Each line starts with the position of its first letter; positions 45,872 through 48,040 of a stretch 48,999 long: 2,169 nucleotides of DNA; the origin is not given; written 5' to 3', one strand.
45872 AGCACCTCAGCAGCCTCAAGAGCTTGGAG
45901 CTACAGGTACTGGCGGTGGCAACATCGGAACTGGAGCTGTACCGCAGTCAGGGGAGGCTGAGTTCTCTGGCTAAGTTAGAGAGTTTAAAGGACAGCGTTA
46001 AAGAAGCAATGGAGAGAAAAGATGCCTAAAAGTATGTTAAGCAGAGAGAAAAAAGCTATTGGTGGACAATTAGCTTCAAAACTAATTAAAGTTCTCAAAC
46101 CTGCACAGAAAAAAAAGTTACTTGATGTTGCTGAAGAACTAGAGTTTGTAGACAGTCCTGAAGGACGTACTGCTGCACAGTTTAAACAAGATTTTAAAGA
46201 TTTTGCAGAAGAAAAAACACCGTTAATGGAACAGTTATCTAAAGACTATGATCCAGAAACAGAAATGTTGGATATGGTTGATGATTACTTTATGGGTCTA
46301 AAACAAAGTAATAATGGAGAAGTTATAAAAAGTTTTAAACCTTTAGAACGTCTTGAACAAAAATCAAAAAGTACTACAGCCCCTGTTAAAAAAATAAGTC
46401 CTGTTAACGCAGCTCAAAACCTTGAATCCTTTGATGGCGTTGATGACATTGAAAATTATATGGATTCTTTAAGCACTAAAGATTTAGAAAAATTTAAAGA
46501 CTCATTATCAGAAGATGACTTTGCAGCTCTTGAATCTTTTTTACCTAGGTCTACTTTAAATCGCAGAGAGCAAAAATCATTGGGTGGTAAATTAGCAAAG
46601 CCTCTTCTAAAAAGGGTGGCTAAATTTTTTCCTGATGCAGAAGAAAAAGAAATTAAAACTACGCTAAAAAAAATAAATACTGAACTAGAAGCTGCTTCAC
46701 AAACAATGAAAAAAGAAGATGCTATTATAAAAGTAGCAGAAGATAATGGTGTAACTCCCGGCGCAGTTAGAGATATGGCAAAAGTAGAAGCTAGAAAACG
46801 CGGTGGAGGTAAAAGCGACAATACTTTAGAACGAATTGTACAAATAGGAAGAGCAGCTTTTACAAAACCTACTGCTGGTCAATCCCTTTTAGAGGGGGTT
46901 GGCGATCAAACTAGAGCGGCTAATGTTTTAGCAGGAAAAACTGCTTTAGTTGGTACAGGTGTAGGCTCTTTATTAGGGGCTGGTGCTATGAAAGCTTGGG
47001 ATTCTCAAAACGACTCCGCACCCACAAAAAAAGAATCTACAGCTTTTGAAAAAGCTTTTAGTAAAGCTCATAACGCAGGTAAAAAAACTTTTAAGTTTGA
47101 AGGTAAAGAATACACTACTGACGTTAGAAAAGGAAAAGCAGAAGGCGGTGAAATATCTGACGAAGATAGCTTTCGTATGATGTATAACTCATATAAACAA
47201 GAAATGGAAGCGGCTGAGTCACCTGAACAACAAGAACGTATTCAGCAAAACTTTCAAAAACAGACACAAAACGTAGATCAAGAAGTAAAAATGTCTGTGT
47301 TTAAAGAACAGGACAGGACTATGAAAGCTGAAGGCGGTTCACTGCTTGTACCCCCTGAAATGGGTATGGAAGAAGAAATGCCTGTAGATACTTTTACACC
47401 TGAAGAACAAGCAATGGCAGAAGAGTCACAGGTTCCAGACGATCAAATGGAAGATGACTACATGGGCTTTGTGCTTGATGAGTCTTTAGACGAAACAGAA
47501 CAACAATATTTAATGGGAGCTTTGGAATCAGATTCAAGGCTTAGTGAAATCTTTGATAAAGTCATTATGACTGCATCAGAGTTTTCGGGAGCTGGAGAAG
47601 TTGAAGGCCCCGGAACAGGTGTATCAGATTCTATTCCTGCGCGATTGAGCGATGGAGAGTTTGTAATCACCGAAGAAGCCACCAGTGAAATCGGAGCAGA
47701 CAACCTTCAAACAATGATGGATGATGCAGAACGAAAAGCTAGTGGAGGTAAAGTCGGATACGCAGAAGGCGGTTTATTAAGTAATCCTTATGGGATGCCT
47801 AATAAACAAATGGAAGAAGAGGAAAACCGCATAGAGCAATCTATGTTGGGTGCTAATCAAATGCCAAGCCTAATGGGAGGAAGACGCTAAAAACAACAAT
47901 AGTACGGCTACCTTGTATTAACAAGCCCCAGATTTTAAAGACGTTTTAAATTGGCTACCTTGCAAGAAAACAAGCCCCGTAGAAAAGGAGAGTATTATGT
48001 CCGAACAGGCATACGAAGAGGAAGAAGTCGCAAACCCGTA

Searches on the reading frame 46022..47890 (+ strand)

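Call 96: search_protein_families(library=phrogs, proteins=[window:46022-47890:+], max_evalue=0.00001)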
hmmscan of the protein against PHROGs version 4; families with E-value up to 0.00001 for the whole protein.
window:46022-47890:+ (622 aa): 5 families
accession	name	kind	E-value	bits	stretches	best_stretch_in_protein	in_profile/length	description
phrog_25241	-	tail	2.3e-09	37.4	1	503-586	662-740/810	tail length tape measure protein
phrog_13338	-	unknown function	1.1e-08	34.9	1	517-596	779-856/903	-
phrog_6090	-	tail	4.7e-07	28.8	1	516-586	1092-1177/1853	tail length tape measure protein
phrog_17300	-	tail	1.7e-06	27.7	1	517-575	771-828/900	tail length tape measure protein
phrog_3547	-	tail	2.6e-06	26.4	1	512-576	954-1022/1767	tail length tape measure protein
